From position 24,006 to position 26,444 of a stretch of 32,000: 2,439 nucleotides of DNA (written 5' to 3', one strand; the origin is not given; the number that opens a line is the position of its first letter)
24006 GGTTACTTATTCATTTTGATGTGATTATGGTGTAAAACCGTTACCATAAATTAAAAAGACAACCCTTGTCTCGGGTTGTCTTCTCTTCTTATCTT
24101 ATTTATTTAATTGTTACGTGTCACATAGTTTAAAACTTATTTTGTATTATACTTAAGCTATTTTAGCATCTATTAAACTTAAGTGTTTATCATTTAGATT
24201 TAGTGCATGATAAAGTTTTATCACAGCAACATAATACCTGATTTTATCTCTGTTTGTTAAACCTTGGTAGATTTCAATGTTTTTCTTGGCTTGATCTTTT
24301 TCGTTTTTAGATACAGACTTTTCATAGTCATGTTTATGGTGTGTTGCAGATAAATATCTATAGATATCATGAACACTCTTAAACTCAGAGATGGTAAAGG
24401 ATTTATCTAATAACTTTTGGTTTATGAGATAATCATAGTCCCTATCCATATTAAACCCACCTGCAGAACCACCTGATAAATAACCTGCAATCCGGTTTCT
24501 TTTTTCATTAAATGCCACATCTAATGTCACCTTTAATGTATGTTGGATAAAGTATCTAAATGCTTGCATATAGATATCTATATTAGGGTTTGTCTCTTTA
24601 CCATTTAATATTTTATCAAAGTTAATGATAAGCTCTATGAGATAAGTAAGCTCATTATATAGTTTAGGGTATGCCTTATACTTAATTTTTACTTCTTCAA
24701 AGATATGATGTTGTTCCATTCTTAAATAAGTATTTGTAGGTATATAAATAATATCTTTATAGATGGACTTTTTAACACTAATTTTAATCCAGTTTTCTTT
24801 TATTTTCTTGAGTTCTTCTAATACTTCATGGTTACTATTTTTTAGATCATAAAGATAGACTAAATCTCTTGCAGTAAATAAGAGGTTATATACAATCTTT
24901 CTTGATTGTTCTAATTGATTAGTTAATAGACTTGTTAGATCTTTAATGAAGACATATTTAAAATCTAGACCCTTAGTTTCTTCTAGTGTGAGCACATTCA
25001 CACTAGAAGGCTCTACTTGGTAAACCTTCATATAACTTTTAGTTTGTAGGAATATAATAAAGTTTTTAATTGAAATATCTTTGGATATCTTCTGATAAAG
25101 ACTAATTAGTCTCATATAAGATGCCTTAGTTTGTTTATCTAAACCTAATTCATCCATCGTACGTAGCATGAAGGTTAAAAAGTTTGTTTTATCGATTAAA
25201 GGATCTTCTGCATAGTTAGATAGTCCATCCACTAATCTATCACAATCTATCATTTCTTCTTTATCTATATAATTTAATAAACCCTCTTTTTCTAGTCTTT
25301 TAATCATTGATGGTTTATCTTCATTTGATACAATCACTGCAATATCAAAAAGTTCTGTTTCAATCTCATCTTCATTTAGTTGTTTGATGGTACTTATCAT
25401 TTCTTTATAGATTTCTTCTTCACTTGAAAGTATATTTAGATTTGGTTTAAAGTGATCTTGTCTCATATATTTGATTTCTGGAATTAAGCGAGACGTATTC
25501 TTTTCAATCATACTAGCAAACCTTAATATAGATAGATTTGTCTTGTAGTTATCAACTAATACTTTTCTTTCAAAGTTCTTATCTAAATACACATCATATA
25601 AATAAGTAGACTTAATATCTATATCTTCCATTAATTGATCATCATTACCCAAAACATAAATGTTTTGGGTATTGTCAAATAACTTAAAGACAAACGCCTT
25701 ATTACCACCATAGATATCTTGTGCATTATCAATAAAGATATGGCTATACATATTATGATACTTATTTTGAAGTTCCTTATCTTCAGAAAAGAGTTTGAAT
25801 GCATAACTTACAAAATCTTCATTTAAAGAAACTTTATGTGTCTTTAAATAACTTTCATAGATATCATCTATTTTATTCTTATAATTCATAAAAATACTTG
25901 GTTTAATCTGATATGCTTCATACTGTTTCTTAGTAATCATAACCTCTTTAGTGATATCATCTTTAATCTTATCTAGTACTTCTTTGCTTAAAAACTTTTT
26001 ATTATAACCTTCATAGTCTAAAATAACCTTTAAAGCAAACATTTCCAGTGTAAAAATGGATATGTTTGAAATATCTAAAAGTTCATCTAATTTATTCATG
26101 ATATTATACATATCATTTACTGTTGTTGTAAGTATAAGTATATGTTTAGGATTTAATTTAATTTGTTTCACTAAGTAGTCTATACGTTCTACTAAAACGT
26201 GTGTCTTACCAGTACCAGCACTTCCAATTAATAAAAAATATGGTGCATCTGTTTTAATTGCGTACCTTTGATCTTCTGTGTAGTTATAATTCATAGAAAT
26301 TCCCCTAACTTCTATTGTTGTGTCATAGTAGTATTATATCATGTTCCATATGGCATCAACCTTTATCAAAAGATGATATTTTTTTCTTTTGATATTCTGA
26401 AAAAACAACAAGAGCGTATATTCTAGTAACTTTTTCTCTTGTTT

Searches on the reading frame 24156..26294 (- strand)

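Call 3: search_protein_families(library=ncbifam, proteins=[window:24156-26294:-], max_evalue=0.01)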
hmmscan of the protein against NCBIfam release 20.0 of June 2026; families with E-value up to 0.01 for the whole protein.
window:24156-26294:- (713 aa): 7 families
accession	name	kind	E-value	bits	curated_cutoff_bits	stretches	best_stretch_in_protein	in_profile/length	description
TIGR01073.1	pcrA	equivalog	1.3e-20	73.4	911.2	1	7-324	7-353/725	DNA helicase PcrA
NF008743.0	PRK11773.1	equivalog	4e-15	55.2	965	2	6-80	11-85/720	DNA helicase II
TIGR01075.1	uvrD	equivalog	4.3e-14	51.8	1144.45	2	7-79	7-79/715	DNA helicase II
TIGR01074.1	rep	equivalog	7.9e-12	44.2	951.45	1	8-270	5-296/668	DNA helicase Rep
NF008276.0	PRK11054.1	equivalog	3.8e-10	38.9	543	1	8-109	200-300/684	DNA helicase IV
NF008172.0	PRK10919.1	equivalog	6.2e-09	34.6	1168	2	143-294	168-320/673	DNA helicase Rep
TIGR02784.1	addA_alphas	equivalog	0.0005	18.5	860.75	1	23-58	16-50/1138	double-strand break repair helicase AddA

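Call 4: search_protein_families(library=pfam, proteins=[window:24156-26294:-], max_evalue=0.01)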
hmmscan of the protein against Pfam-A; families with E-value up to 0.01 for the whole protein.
window:24156-26294:- (713 aa): 3 families
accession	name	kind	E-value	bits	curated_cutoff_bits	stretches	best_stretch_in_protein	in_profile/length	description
PF00580.27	UvrD-helicase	-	3.6e-20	73.2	23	1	6-220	2-250/271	UvrD/REP helicase N-terminal domain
PF13245.12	AAA_19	-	1.4e-09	38.6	25.1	1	9-222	1-130/134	AAA domain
PF13086.12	AAA_11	-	0.0019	18.4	27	0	18-76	18-75/257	AAA domain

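Call 5: search_protein_families(library=padloc, proteins=[window:24156-26294:-], max_evalue=0.01)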
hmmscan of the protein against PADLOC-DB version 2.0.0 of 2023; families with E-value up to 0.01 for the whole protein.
window:24156-26294:- (713 aa): 17 families
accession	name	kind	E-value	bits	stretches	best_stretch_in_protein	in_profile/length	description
PDLC03802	RTasHel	-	1.3e-18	65.2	1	18-335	19-333/675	DRT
PDLC00132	GajB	-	1.5e-16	58.2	2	106-315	145-351/625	UrvD helicase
PDLC00107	GajB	-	9.4e-16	55.5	1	7-454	18-502/587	UrvD helicase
PDLC00123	GajB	-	2.8e-15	53.9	1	3-456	3-466/540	UrvD helicase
PDLC00114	GajB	-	4.3e-13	46.7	2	6-90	9-95/635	UrvD helicase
PDLC00117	GajB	-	3.1e-12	43.8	1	7-360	18-397/604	UrvD helicase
PDLC00135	GajB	-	2.8e-11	41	1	19-195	22-182/603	UrvD helicase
PDLC00127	GajB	-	5.3e-10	36.4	1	6-322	10-344/594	UrvD helicase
PDLC00122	GajB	-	8.1e-09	32.9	1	5-454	5-445/502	UrvD helicase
PDLC00106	GajB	-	1.1e-07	28.7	1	165-267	188-291/577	UrvD helicase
PDLC04173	GajB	-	7.5e-07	26.5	1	23-97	15-85/471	-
PDLC00130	GajB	-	1.9e-06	24.5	1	5-97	4-98/589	UrvD helicase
PDLC00143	GajB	-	2.9e-06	24.1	1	19-226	27-244/632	UrvD helicase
PDLC00140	GajB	-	3.4e-06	24.5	1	18-219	2-179/365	UrvD helicase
PDLC00144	GajB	-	5.1e-06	23.3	0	12-69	22-80/559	UrvD helicase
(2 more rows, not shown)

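Call 112: search_protein_families(library=phrogs, proteins=[window:24156-26294:-], max_evalue=0.001)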
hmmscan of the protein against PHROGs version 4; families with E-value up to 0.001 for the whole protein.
window:24156-26294:- (713 aa): 2 families
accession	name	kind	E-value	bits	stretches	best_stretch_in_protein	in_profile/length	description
phrog_1967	-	DNA, RNA and nucleotide metabolism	3.3e-11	43.5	1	1-454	149-627/776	DNA helicase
phrog_25471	-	unknown function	0.00012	23.2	1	13-90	17-92/162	-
